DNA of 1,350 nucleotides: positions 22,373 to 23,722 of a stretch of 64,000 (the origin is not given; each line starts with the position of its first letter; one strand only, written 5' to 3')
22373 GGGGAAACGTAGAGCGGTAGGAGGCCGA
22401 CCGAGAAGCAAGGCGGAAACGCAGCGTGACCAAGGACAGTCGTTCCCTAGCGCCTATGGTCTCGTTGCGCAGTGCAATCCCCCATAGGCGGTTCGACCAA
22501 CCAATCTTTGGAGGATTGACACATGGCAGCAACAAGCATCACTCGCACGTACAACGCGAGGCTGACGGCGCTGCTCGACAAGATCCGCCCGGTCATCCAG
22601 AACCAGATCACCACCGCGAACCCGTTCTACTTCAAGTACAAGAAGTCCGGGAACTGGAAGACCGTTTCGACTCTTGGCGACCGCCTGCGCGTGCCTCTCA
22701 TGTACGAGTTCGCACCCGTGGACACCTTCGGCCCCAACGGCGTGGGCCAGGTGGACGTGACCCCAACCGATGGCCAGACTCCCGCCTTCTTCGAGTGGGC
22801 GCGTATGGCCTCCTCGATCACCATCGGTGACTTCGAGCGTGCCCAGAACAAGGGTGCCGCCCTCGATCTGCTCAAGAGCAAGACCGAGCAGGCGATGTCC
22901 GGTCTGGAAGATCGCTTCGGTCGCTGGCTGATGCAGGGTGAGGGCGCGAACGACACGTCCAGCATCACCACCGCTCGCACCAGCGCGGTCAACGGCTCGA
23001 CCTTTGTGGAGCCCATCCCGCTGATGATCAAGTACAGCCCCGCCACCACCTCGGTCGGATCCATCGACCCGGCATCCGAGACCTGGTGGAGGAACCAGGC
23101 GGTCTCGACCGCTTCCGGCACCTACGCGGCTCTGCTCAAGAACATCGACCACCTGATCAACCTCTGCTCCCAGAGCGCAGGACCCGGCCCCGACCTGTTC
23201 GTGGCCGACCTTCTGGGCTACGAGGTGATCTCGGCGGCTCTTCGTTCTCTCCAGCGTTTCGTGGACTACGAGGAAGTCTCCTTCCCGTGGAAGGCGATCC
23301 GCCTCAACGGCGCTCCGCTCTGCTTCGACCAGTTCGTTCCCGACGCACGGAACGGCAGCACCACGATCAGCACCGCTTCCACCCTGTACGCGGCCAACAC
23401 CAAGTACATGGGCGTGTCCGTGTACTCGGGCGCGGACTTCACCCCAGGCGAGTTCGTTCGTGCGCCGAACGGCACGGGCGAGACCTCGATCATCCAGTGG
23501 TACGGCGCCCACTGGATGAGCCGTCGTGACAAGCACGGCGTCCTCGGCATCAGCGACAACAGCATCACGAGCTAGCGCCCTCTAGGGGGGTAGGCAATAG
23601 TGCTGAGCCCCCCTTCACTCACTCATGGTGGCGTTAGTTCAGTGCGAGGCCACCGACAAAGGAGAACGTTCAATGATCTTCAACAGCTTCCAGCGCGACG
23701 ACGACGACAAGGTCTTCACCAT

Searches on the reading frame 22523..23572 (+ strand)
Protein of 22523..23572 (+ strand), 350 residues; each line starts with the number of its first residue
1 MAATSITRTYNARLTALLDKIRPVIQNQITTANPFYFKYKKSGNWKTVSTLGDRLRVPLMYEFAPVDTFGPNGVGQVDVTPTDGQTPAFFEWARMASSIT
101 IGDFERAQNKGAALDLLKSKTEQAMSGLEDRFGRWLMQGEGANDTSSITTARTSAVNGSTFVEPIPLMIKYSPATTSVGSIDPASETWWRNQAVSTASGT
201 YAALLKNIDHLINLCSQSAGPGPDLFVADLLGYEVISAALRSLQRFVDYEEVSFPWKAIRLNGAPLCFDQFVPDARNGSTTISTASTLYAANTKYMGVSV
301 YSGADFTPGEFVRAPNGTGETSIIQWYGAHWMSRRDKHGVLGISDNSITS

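Call 15: search_protein_families(library=phrogs, proteins=[window:22523-23572:+], max_evalue=0.001)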
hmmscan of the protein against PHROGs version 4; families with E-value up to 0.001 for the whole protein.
window:22523-23572:+ (350 aa): 1 family
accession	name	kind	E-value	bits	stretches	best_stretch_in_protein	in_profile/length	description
phrog_9953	-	head and packaging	5.1e-31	109.2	1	4-341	3-326/329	major head protein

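Call 58: search_dna_similar(query=window:22523-23572:+, collection=phages, mode=protein, max_rows=12)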
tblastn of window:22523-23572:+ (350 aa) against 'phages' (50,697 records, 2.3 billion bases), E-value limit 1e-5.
Records with a match: 47; places in all: 47; records where one place covers at least 80% of the query: 46.
Best place of each record, by identity: <60% 47.
By first word of the organism name: Brucella 41; Myxococcus 3; Bacteriophage 1; Stenotrophomonas 1; Bradyrhizobium 1.
By host as written in the record: Brucella abortus S19 14; Brucella sp. 6; Brucella abortus 141 5; Brucella abortus 4; brucella abortus 141 2; Brucella melitensis 16M 2; Brucella abortus 544 2; Myxococcus xanthus strain DK883 2; and 10 more.
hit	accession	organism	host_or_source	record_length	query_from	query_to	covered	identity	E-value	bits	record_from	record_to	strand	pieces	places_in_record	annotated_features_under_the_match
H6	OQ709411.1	Myxococcus phage Mx9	Myxococcus xanthus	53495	14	328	90%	25.8%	1e-11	72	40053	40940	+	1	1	putative major capsid protein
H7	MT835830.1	Bacteriophage sp.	human fecal samples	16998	9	341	95%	23.5%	2e-8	62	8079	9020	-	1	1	record has no annotation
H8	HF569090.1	Brucella phage R/C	Brucella sp.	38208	8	328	92%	24.0%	1e-10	69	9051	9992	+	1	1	R/C_ORF12: putative major capsid protein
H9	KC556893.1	Brucella phage Bk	Brucella melitensis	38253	8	328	92%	24.0%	1e-10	69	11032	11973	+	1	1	major head protein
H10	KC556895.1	Brucella phage R/C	Brucella canis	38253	8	328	92%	24.0%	1e-10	69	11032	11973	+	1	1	major head protein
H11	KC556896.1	Brucella phage S708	Brucella suis S708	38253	8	328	92%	24.0%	1e-10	69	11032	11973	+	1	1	major head protein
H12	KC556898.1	Brucella phage Wb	Brucella abortus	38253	8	328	92%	24.0%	1e-10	69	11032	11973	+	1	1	major head protein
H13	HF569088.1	Brucella phage Bk2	Brucella sp.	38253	8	328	92%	24.0%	1e-10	69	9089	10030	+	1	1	Bk2_ORF12: putative major capsid protein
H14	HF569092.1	Brucella phage Wb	Brucella sp.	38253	8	328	92%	24.0%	1e-10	69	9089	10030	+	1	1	Wb_ORF12: putative major capsid protein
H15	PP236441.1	Brucella phage NMY-2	Brucella abortus 45/20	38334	8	328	92%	24.0%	1e-10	69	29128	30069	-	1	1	major head protein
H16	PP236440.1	Brucella phage NMY-1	Brucella melitensis Isfahan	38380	8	328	92%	24.0%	1e-10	69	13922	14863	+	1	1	major head protein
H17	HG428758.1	Brucella phage F1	Brucella sp.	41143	8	328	92%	24.0%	1e-10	69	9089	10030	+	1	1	F1_ORF12: putative major capsid protein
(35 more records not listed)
